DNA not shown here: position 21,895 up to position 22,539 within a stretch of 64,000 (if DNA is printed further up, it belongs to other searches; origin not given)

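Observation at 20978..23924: Six-gene operon of unknown function with internal paralogy and a terminal glycine-zipper membrane peptide, embedded in a toxin-antitoxin island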

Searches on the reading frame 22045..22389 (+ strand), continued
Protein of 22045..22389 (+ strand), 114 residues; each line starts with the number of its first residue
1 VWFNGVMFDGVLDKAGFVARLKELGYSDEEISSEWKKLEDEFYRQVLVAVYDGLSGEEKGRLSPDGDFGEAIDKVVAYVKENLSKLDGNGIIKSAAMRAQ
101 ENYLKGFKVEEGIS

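Call 58: find_encoding_contigs(protein=P0028, flank=7000, max_places=1)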
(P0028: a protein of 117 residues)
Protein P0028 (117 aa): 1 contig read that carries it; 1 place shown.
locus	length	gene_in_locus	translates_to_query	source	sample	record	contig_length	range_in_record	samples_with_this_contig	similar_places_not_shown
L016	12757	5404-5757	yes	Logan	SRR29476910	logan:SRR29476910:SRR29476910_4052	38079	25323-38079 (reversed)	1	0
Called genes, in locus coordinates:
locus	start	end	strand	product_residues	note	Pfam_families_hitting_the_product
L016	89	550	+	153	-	-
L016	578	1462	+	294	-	-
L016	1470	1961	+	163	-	PF13392:HNH_3 (weak)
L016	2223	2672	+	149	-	-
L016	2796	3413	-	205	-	-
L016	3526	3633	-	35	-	-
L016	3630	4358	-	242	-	PF01522:Polysacc_deac_1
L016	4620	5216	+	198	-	-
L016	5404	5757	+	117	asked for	PF00982:Glyco_transf_20 (weak)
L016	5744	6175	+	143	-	-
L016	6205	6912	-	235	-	-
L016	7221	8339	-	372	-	-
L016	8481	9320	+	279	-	-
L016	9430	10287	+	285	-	-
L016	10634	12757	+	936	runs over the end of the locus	PF00133:tRNA-synt_1, PF09334:tRNA-synt_1g, PF08264:Anticodon_1, PF19302:DUF5915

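Call 59: find_encoding_contigs(protein=P0015, flank=7000, max_places=1)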
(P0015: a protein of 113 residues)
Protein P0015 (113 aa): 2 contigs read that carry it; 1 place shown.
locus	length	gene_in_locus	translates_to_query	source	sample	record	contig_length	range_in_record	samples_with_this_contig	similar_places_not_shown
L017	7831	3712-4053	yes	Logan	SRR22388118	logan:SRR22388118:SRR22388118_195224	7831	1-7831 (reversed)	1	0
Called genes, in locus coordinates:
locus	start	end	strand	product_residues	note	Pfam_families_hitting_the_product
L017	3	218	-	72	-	?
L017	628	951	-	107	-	-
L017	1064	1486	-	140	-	PF03946:Ribosomal_L11_N, PF00298:Ribosomal_L11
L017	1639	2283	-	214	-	PF02357:NusG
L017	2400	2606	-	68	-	PF00584:SecE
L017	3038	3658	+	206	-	-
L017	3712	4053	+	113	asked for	-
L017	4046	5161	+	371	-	-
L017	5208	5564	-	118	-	-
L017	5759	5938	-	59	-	-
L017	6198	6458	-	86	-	-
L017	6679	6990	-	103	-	-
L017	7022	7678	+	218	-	-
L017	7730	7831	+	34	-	?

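Call 60: fold_search(model_id=the predicted structure, library=viral)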
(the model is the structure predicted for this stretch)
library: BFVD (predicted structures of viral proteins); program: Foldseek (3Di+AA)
matches with E <= 10: 200; with E <= 0.001: 0
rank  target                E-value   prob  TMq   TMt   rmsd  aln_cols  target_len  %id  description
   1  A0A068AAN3            5.7e-01  0.20  0.28  0.21  10.1       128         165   16  A9 [Alcelaphine gammaherpesvirus 2]
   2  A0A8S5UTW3            8.0e-01  0.11  0.19  0.23  13.7        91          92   16  Uncharacterized protein [Myoviridae sp. ctvxP16]
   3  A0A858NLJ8            1.1e+00  0.66  0.40  0.12   3.3        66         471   24  (no name in the UniProt tables at hand)
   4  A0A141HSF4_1          1.3e+00  0.23  0.36  0.06  16.3       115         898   16  (no name in the UniProt tables at hand)
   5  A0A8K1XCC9            1.4e+00  0.10  0.25  0.14  10.3       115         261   16  Uncharacterized protein [Hangzhou rhabdovirus 4]
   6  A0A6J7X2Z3            1.5e+00  0.23  0.33  0.10   9.0       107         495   18  DNA transfer protein [uncultured Caudovirales phage]
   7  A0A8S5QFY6            1.7e+00  0.04  0.18  0.14  20.2       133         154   11  Uncharacterized protein [Myoviridae sp. ctn8H20]
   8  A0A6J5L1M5            1.8e+00  0.09  0.24  0.22  15.0        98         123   21  Uncharacterized protein [uncultured Caudovirales phage]
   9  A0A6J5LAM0            1.9e+00  0.06  0.21  0.04  21.9       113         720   18  Uncharacterized protein [uncultured Caudovirales phage]
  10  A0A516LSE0            2.1e+00  0.11  0.25  0.27   7.9        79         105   18  (no name in the UniProt tables at hand)
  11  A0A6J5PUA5            2.4e+00  0.06  0.24  0.22  19.4       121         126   15  Uncharacterized protein [uncultured Caudovirales phage]
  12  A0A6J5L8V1            2.5e+00  0.10  0.26  0.20  11.2        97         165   14  Uncharacterized protein [uncultured Caudovirales phage]
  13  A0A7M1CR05            2.6e+00  0.18  0.40  0.28   8.6       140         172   15  (no name in the UniProt tables at hand)
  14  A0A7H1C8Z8            2.6e+00  0.11  0.26  0.05  10.4        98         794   14  RNA-dependent RNA polymerase [Serbia narna-like virus 2]
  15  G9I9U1                2.6e+00  0.07  0.22  0.18  12.9       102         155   14  (no name in the UniProt tables at hand)
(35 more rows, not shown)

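Call 64: search_protein_families(library=padloc, proteins=[window:22045-22389:+], max_evalue=1)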
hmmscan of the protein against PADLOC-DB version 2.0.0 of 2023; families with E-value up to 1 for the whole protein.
window:22045-22389:+ (114 aa): 0 families

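Call 69: list_cluster_members(proteins=[P0032, P0033, P0035, P0036, P0038, P0039, P0040, P0043, P0044, P0046])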
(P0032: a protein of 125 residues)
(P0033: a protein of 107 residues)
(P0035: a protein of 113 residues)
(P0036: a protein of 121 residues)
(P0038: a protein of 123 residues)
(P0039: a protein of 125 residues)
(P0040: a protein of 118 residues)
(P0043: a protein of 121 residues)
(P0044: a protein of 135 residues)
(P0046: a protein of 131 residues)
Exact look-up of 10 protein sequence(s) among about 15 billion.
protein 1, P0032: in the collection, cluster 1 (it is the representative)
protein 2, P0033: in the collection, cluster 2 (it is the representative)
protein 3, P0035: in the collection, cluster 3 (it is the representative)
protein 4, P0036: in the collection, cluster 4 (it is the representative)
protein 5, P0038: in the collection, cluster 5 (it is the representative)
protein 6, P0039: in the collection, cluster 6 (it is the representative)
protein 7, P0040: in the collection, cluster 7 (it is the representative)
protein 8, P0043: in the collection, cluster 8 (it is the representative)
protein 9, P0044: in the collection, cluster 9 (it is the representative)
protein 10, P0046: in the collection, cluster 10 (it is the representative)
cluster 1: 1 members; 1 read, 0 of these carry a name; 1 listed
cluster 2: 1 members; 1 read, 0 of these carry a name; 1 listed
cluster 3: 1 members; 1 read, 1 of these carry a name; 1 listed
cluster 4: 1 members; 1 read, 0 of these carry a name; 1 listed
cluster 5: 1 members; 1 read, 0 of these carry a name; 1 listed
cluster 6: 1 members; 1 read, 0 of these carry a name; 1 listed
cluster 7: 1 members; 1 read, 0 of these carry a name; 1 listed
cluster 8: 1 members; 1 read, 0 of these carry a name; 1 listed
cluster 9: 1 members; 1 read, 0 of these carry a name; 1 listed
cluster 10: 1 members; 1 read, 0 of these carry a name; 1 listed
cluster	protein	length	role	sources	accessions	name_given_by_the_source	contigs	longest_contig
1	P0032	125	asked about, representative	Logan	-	-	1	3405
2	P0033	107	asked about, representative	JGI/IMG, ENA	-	-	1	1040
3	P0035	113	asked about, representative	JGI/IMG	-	hypothetical protein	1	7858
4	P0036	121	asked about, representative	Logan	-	-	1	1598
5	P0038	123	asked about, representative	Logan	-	-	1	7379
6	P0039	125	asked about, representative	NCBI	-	-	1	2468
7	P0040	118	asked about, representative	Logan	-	-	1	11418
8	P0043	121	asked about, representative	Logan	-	-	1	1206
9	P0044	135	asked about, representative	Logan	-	-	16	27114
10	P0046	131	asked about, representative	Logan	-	-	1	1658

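Call 73: search_protein_families(library=pfam, proteins=[L009:559-1764:+, L010:6327-6656:+, L012:590-1045:+, L013:2121-2462:+, L014:7352-7804:+, L015:7345-7704:+, L016:5744-6175:+, L017:4046-5161:+], max_evalue=1)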
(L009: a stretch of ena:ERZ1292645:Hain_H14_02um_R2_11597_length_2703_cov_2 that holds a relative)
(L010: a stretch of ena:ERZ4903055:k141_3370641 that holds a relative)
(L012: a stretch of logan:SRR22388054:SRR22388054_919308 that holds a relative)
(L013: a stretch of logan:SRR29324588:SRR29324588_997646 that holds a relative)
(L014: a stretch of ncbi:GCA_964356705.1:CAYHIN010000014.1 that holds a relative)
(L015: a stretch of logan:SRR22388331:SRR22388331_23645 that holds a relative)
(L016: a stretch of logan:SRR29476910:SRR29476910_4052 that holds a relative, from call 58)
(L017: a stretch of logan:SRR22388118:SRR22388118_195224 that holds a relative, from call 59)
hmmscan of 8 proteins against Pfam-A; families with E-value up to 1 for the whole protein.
L009:559-1764:+ (401 aa): 1 family
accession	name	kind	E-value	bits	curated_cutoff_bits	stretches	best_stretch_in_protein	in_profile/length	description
PF12419.13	DUF3670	-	0.086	13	27.6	1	273-308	19-54/136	SNF2 Helicase protein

L010:6327-6656:+ (109 aa): 0 families

L012:590-1045:+ (151 aa): 1 family
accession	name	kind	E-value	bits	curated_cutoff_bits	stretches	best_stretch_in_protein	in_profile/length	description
PF25587.1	Rv2743c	-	0.011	15.8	27.7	1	23-109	31-108/237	Rv2743c family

L013:2121-2462:+ (113 aa): 1 family
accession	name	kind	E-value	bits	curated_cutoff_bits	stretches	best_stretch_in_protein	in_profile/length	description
PF09163.16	Form-deh_trans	-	0.077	13.2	22.1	1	11-37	11-37/44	Formate dehydrogenase N, transmembrane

L014:7352-7804:+ (150 aa): 3 families
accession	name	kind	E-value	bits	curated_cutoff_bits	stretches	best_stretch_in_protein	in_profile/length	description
PF18826.6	bVLRF1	-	0.028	14.8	27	1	113-142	41-70/145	Bacteroidetes VLRF1 release factor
PF01745.22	IPT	-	0.066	13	20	1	34-125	124-219/233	Isopentenyl transferase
PF10439.15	Bacteriocin_IIc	-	0.52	10.8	27.1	0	77-99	10-34/59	Bacteriocin class II with double-glycine leader peptide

L015:7345-7704:+ (119 aa): 0 families

L016:5744-6175:+ (143 aa): 0 families

L017:4046-5161:+ (371 aa): 0 families
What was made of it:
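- Tried and rejected: Only one partner hits this family, and below the cutoff (call 73).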

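Call 74: search_protein_families(library=pfam, proteins=[L010:4361-5197:+, L010:5210-5944:+, L014:6506-6730:+, L014:6738-6995:+, L015:6064-7032:+, L015:3032-5359:+, L016:4620-5216:+, L017:3038-3658:+, L012:2-247:+], max_evalue=0.1)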
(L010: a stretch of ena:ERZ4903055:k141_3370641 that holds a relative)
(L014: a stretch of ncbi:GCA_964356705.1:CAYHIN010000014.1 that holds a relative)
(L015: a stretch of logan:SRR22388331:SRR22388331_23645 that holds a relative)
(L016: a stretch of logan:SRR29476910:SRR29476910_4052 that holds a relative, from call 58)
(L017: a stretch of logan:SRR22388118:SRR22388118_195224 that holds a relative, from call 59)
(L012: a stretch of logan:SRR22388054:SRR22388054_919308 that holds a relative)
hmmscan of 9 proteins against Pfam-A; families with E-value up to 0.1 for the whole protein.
L010:4361-5197:+ (278 aa): 1 family
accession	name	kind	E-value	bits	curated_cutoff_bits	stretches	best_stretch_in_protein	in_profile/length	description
PF22283.2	DUF6960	-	0.047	14.3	27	1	11-73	28-84/131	Family of unknown function (DUF6960)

L010:5210-5944:+ (244 aa): 2 families
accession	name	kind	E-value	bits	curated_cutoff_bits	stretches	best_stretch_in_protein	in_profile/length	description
PF13211.12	DUF4019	-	0.0095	16.8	26.5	1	36-102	2-67/104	Protein of unknown function (DUF4019)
PF17268.7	DUF5334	-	0.011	16.5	25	1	149-183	10-44/71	Family of unknown function (DUF5334)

L014:6506-6730:+ (74 aa): 1 family
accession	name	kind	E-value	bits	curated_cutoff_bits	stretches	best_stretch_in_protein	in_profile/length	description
PF01177.27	Asp_Glu_race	-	9.7e-05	22.7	31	1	24-69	169-210/211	Asp/Glu/Hydantoin racemase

L014:6738-6995:+ (85 aa): 1 family
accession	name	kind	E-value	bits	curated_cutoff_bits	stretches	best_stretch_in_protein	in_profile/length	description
PF03130.22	HEAT_PBS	-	0.029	15.4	20.9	1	51-70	6-25/27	PBS lyase HEAT-like repeat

L015:6064-7032:+ (322 aa): 0 families

L015:3032-5359:+ (775 aa): 0 families

L016:4620-5216:+ (198 aa): 1 family
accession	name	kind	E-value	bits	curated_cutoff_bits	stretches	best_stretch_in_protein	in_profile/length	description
PF18933.6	PsbP_2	-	8.8e-06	26.3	27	1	19-66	41-86/184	PsbP-like protein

L017:3038-3658:+ (206 aa): 0 families

L012:2-247:+ (81 aa): 15 families
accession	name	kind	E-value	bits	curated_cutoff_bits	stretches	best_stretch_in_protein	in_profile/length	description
PF01765.24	RRF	-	5.1e-16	59.4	29.7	1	1-77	88-164/164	Ribosome recycling factor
PF22172.1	C2c1_helical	-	0.0061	16.8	27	1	3-64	31-93/168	CRISPR-associated endonuclease C2c1 second helical domain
PF13779.11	DUF4175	-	0.0061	15.1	27.3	1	23-73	489-534/825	Domain of unknown function (DUF4175)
PF23432.1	DUF7118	-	0.0064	16.1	27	1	12-66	118-172/357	Domain of unknown function (DUF7118)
PF20400.3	BAR_4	-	0.012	15.9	27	1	24-73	39-88/192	BAR-like domain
PF16043.11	DUF4795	-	0.021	14.6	34.8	1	14-70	53-109/208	Domain of unknown function (DUF4795)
PF15450.11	CCDC154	-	0.021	13.8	28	1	4-62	309-367/530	Coiled-coil domain-containing protein 154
PF24989.1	DUF7776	-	0.024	15.5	27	1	27-72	7-55/70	Domain of unknown function (DUF7776)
PF20155.4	TMP_3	-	0.028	14.6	41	1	11-66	136-191/192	Tape measure protein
PF14520.12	HHH_5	-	0.032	15.1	27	0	30-56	31-57/57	Helix-hairpin-helix domain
PF23183.1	bHLH_NPAS4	-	0.033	14.6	27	1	17-54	4-40/54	NPAS4 bHLH domain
PF05524.18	PEP-utilisers_N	-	0.04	14.5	24.4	1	24-59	28-62/121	PEP-utilising enzyme, N-terminal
PF15346.11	ARGLU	-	0.055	13.8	27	1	9-75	35-102/149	Arginine and glutamate-rich 1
PF12732.12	YtxH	-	0.057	14.3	37.5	1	23-65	24-70/71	YtxH-like protein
PF04799.18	Fzo_mitofusin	-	0.058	13.3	27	1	21-60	91-130/161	fzo-like conserved region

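Call 75: find_encoding_contigs(protein=P0044, flank=7000, max_places=3)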
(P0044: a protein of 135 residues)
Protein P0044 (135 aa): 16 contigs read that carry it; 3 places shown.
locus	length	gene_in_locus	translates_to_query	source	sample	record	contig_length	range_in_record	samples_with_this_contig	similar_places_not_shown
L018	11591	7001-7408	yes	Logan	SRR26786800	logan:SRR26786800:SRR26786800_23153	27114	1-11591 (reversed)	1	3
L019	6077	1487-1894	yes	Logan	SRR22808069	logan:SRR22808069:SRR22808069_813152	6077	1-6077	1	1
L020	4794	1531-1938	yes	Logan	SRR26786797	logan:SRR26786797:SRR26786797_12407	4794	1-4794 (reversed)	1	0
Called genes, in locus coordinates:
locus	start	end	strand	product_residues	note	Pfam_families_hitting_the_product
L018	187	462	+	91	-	PF12728:HTH_17, PF13411:MerR_1, PF00376:MerR (weak)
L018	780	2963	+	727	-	-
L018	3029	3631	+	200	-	-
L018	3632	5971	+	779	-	-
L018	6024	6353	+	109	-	-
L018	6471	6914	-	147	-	-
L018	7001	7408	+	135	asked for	-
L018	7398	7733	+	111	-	-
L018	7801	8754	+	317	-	PF14402:7TM_transglut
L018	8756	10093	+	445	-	PF14397:ATPgrasp_ST, PF02655:ATP-grasp_3 (faint), PF08443:RimK (faint), PF05618:RimB-like (faint)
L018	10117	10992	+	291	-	PF02655:ATP-grasp_3 (weak), PF02786:CPSase_L_D2 (weak), PF08443:RimK, PF02222:ATP-grasp, PF02955:GSH-S_ATP, PF07478:Dala_Dala_lig_C (weak)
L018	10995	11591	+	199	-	?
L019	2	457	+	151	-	?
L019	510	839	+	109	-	-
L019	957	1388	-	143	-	-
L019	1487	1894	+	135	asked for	-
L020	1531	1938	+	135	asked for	-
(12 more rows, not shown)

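Call 85: search_dna_similar(query=window:22045-22389:+, collection=phages, mode=protein, max_evalue=0.01)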
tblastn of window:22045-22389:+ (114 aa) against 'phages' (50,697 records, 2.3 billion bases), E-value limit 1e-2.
No match.

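Call 87: find_related_loci(query=A8, collection=metagenome_contigs, flank=6000)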
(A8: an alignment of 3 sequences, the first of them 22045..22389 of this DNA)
Query A8 (114 aa) in metagenome_contigs; peptide patterns used: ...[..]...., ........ (x = any residue, [..] = any of these).
217 stretches matched a pattern; 2 encode a relative of the query (tblastn E <= 1e-3); 2 distinct loci.
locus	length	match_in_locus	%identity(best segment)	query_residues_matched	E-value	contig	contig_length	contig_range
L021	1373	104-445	96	1-114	2e-74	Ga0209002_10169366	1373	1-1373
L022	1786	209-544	44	1-107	3e-24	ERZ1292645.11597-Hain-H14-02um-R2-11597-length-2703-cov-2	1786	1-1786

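Call 92: search_protein_families(library=pfam, proteins=[P0025, P0061, P0063], max_evalue=0.001)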
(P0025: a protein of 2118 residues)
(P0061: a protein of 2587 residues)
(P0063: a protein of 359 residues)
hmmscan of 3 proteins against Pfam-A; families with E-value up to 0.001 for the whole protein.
P0025 (2118 aa): 6 families
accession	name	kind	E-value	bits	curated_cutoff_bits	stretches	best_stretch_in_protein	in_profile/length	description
PF13999.11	MarB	-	2.3e-30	104.8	27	0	689-707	28-46/65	MarB protein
PF06128.16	Shigella_OspC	-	4.6e-29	102.5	25.6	0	573-621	232-280/292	Shigella flexneri OspC protein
PF09124.16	Endonuc-dimeris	-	2.8e-17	63.1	22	0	246-268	30-52/54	T4 recombination endonuclease VII, dimerisation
PF23407.1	WD40_Apc4_C_fungal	-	2e-15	57.3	27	0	906-967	43-100/184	Apc4 WD40 domain C-terminal half, fungal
PF03347.19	TDH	-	7.8e-12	45.5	27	0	593-654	40-100/165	Vibrio thermostable direct hemolysin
PF20796.3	PDDEXK_13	-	1.3e-11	44.8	27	0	164-223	208-267/290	PD-(D/E)XK nuclease superfamily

P0061 (2587 aa): 5 families
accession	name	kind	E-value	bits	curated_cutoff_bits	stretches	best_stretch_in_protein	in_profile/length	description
PF14223.13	Retrotran_gag_2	-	4.6e-62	208.9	27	5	1968-2076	28-133/172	gag-polypeptide of LTR copia-type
PF00098.28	zf-CCHC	-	3.4e-35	119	20.8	5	285-301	2-18/18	Zinc knuckle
PF14244.12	Retrotran_gag_3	-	4.9e-08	33.1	24.1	0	400-412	20-32/48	gag-polypeptide of LTR copia-type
PF15511.12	CENP-T_C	-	9.2e-07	29.4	28.1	0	1950-1995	4-48/108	Centromere kinetochore component CENP-T histone fold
PF14185.11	SpoIISB_antitox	-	6.8e-05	23.2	27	0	64-85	29-50/57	Antitoxin SpoIISB, type II toxin-antitoxin system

P0063 (359 aa): 1 family
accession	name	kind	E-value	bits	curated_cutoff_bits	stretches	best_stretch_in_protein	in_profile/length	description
PF00458.25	WHEP-TRS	-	4.2e-79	260.9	32.5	4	192-243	1-52/53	WHEP-TRS domain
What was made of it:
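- Tried and rejected: P0025 and P0061 are repeat or retroelement artefacts (call 92).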

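Call 99: search_protein_families(library=padloc, alignment_id=A3, max_evalue=0.01)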
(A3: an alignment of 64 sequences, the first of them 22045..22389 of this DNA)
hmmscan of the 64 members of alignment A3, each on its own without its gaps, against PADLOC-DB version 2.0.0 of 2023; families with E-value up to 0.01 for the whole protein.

A. member 1, window:22045-22389:+ (114 aa): 0 families

B. families by the number of members that match (of 64 scanned): 8 families
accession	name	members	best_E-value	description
PDLC00522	JetD1|JetD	1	0.0017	DUF2220; DUF3322; DUF2399 domain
PDLC00059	DruK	1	0.0017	PD-(D/E)XK nuclease superfamily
PDLC04651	PDC-M44A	1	0.0052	-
PDLC04796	PDC-S02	1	0.0061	-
PDLC02767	SspB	1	0.0077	SspB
PDLC03046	REase_I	1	0.0081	Type I restriction enzyme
PDLC01573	typeIV_Cas11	1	0.0081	CAS-IV-A; effector_SS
PDLC03134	Specificity_I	1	0.0089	Type I specificity subunit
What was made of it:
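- No member matches any PADLOC defence model consistently (calls 64, 99).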

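Call 100: search_protein_families(library=phrogs, alignment_id=A3, max_evalue=0.01)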
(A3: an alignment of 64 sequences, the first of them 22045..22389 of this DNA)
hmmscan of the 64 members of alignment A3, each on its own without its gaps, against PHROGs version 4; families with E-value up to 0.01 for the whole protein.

A. member 1, window:22045-22389:+ (114 aa): 0 families

B. families by the number of members that match (of 64 scanned): 8 families
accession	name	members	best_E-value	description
phrog_6831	-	1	0.002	transcriptional regulator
phrog_4000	-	1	0.0029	-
phrog_21522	-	1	0.0035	-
phrog_2661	-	1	0.0038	-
phrog_7205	-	1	0.0065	-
phrog_860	-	1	0.0074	holin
phrog_2568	-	1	0.0077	ocr-like anti-restriction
phrog_31799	-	1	0.0089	-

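Call 101: search_protein_families(library=ncbifam, alignment_id=A3, max_evalue=0.01)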
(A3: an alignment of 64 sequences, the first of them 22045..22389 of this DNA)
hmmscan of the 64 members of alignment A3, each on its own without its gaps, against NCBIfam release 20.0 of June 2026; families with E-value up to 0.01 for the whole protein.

A. member 1, window:22045-22389:+ (114 aa): 0 families

B. families by the number of members that match (of 64 scanned): 6 families
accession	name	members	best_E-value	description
NF005838.0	PRK07748.1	1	7.1e-05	3'-5' exonuclease KapD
NF045590.1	Cterm_S41_CtpC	1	0.003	carboxyl-terminal processing protease CtpC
NF041286.1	lipo_GerS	1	0.0033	germination lipoprotein GerS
NF011071.0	PRK14501.1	1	0.0047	bifunctional alpha,alpha-trehalose-phosphate synthase (UDP-forming)/trehalose-phosphatase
NF008252.0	PRK11027.1-2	1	0.0098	hypothetical protein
NF052641.1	PQLLE_fam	1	0.0099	PQLLE family protein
